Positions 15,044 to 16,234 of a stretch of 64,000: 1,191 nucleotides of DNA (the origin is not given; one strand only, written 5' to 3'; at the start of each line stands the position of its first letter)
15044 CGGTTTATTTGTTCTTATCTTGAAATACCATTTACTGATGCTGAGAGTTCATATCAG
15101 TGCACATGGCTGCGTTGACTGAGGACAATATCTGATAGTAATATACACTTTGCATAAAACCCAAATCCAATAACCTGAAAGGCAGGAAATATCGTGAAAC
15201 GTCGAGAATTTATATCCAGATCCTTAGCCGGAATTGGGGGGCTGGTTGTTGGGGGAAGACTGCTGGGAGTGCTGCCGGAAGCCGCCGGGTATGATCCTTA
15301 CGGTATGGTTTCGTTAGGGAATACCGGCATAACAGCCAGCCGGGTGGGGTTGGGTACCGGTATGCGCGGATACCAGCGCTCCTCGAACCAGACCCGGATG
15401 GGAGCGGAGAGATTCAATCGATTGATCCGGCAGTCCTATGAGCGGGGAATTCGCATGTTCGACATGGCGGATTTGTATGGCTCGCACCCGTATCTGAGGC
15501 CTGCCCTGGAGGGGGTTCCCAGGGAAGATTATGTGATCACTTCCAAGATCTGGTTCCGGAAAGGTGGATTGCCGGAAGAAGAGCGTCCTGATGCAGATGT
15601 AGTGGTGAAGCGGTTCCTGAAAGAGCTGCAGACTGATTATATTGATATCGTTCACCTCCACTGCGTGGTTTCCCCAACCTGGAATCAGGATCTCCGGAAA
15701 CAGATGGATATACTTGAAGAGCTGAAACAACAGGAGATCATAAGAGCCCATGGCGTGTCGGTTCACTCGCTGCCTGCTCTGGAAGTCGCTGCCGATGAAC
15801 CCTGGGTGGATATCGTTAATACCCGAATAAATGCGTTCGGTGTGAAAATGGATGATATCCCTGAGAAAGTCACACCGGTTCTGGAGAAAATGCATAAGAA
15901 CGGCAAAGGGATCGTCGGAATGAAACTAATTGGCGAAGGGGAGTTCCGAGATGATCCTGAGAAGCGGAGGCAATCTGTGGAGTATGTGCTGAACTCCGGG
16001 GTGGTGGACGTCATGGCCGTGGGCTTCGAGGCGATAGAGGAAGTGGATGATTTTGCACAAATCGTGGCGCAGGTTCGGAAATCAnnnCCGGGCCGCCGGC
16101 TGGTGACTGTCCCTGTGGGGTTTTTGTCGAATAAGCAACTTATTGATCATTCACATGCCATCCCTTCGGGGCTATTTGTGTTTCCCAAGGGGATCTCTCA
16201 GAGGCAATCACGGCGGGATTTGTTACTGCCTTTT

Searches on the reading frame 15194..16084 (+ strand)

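Call 84: search_protein_families(library=pfam, proteins=[window:15194-16084:+], max_evalue=1e-8)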
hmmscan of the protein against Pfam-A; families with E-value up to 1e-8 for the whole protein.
window:15194-16084:+ (297 aa): 1 family
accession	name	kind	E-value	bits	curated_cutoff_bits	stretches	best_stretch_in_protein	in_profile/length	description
PF00248.27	Aldo_ket_red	-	5.6e-25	88.4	24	1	51-256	2-202/291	Aldo/keto reductase family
